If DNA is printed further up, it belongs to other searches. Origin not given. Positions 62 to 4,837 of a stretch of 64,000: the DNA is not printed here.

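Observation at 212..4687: Giant C25 peptidase with internal duplicated domain and C-terminal dockerin-like module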

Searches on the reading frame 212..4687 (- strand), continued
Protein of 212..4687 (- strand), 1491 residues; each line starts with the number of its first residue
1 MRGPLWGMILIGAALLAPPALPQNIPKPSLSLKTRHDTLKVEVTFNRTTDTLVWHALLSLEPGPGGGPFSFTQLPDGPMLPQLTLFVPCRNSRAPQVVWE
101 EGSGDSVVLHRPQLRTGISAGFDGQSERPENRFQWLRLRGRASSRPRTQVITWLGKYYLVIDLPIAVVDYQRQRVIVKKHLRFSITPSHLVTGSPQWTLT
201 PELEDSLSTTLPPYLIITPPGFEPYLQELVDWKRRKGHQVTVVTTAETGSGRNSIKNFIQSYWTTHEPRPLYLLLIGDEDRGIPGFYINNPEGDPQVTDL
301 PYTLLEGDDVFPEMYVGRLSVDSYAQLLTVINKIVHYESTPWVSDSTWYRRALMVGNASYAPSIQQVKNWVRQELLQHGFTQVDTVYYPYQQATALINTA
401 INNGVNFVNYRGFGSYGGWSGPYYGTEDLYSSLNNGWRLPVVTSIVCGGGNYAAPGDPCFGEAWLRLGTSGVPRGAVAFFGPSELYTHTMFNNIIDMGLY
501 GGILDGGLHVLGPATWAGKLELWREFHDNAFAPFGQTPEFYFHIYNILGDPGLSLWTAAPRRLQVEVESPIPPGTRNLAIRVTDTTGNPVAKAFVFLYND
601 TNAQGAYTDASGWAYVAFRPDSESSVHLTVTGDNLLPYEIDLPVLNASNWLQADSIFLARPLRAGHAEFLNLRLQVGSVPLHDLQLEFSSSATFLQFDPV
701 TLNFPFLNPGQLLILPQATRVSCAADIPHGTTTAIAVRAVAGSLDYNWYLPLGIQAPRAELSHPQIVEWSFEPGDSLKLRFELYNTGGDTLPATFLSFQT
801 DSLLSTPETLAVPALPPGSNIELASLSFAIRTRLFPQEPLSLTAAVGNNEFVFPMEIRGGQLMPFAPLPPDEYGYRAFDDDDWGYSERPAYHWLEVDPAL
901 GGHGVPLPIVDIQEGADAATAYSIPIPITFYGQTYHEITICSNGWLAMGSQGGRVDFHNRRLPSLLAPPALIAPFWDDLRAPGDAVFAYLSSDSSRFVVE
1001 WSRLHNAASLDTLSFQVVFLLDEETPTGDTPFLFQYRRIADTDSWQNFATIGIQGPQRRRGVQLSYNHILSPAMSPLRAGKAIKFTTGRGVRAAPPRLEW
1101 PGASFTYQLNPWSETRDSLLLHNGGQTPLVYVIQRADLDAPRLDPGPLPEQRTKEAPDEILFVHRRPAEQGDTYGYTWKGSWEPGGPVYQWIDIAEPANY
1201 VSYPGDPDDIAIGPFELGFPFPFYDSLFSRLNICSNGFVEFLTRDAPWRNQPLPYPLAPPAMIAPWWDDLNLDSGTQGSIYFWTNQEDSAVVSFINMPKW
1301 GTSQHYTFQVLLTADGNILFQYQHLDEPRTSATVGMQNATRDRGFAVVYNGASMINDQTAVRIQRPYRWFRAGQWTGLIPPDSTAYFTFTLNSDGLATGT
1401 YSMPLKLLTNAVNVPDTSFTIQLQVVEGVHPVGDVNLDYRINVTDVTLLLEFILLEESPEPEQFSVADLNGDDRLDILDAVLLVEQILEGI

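Call 35: search_solved_structures(query=A1, max_evalue=0.01, show_alignments=4)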
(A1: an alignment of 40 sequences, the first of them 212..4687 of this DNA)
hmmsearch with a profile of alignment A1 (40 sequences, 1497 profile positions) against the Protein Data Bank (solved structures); distinct sequences matched with E-value up to 0.01: 11.
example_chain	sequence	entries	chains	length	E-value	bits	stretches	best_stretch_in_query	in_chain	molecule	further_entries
4ief_B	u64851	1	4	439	2.5e-47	164.1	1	209-480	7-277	Gingipain R2 Mature Domain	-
1cvr_A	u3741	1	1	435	1.7e-46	161.3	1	209-480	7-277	GINGIPAIN R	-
4rbm_A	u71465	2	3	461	3.8e-34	120.4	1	205-648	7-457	Lys-gingipain W83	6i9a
4tkx_L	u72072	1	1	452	3.8e-33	117.1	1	205-643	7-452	Lys-gingipain W83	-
2ccl_B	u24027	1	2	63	4.4e-05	24.1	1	1438-1493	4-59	ENDO-1,4-BETA-XYLANASE Y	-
1ohz_B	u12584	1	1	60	6.3e-05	23.6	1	1438-1493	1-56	ENDO-1,4-BETA-XYLANASE Y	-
4fl4_A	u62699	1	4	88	6.4e-05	23.5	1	1437-1491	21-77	Glycoside hydrolase family 9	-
5mun_A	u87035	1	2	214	0.0011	19.4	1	69-184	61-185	Lys-gingipain W83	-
2mte_A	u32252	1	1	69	0.0018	18.7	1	1438-1495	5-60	Cellulose 1,4-beta-cellobiosidase (reducing end) CelS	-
1daq_A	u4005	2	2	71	0.0019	18.7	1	1437-1495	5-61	ENDOGLUCANASE SS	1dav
5nrk_B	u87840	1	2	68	0.0035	17.8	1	1438-1489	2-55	DocCel5: Type I dockerin repeat domain from A. cellulolyticus family 5 endoglucanase WP_01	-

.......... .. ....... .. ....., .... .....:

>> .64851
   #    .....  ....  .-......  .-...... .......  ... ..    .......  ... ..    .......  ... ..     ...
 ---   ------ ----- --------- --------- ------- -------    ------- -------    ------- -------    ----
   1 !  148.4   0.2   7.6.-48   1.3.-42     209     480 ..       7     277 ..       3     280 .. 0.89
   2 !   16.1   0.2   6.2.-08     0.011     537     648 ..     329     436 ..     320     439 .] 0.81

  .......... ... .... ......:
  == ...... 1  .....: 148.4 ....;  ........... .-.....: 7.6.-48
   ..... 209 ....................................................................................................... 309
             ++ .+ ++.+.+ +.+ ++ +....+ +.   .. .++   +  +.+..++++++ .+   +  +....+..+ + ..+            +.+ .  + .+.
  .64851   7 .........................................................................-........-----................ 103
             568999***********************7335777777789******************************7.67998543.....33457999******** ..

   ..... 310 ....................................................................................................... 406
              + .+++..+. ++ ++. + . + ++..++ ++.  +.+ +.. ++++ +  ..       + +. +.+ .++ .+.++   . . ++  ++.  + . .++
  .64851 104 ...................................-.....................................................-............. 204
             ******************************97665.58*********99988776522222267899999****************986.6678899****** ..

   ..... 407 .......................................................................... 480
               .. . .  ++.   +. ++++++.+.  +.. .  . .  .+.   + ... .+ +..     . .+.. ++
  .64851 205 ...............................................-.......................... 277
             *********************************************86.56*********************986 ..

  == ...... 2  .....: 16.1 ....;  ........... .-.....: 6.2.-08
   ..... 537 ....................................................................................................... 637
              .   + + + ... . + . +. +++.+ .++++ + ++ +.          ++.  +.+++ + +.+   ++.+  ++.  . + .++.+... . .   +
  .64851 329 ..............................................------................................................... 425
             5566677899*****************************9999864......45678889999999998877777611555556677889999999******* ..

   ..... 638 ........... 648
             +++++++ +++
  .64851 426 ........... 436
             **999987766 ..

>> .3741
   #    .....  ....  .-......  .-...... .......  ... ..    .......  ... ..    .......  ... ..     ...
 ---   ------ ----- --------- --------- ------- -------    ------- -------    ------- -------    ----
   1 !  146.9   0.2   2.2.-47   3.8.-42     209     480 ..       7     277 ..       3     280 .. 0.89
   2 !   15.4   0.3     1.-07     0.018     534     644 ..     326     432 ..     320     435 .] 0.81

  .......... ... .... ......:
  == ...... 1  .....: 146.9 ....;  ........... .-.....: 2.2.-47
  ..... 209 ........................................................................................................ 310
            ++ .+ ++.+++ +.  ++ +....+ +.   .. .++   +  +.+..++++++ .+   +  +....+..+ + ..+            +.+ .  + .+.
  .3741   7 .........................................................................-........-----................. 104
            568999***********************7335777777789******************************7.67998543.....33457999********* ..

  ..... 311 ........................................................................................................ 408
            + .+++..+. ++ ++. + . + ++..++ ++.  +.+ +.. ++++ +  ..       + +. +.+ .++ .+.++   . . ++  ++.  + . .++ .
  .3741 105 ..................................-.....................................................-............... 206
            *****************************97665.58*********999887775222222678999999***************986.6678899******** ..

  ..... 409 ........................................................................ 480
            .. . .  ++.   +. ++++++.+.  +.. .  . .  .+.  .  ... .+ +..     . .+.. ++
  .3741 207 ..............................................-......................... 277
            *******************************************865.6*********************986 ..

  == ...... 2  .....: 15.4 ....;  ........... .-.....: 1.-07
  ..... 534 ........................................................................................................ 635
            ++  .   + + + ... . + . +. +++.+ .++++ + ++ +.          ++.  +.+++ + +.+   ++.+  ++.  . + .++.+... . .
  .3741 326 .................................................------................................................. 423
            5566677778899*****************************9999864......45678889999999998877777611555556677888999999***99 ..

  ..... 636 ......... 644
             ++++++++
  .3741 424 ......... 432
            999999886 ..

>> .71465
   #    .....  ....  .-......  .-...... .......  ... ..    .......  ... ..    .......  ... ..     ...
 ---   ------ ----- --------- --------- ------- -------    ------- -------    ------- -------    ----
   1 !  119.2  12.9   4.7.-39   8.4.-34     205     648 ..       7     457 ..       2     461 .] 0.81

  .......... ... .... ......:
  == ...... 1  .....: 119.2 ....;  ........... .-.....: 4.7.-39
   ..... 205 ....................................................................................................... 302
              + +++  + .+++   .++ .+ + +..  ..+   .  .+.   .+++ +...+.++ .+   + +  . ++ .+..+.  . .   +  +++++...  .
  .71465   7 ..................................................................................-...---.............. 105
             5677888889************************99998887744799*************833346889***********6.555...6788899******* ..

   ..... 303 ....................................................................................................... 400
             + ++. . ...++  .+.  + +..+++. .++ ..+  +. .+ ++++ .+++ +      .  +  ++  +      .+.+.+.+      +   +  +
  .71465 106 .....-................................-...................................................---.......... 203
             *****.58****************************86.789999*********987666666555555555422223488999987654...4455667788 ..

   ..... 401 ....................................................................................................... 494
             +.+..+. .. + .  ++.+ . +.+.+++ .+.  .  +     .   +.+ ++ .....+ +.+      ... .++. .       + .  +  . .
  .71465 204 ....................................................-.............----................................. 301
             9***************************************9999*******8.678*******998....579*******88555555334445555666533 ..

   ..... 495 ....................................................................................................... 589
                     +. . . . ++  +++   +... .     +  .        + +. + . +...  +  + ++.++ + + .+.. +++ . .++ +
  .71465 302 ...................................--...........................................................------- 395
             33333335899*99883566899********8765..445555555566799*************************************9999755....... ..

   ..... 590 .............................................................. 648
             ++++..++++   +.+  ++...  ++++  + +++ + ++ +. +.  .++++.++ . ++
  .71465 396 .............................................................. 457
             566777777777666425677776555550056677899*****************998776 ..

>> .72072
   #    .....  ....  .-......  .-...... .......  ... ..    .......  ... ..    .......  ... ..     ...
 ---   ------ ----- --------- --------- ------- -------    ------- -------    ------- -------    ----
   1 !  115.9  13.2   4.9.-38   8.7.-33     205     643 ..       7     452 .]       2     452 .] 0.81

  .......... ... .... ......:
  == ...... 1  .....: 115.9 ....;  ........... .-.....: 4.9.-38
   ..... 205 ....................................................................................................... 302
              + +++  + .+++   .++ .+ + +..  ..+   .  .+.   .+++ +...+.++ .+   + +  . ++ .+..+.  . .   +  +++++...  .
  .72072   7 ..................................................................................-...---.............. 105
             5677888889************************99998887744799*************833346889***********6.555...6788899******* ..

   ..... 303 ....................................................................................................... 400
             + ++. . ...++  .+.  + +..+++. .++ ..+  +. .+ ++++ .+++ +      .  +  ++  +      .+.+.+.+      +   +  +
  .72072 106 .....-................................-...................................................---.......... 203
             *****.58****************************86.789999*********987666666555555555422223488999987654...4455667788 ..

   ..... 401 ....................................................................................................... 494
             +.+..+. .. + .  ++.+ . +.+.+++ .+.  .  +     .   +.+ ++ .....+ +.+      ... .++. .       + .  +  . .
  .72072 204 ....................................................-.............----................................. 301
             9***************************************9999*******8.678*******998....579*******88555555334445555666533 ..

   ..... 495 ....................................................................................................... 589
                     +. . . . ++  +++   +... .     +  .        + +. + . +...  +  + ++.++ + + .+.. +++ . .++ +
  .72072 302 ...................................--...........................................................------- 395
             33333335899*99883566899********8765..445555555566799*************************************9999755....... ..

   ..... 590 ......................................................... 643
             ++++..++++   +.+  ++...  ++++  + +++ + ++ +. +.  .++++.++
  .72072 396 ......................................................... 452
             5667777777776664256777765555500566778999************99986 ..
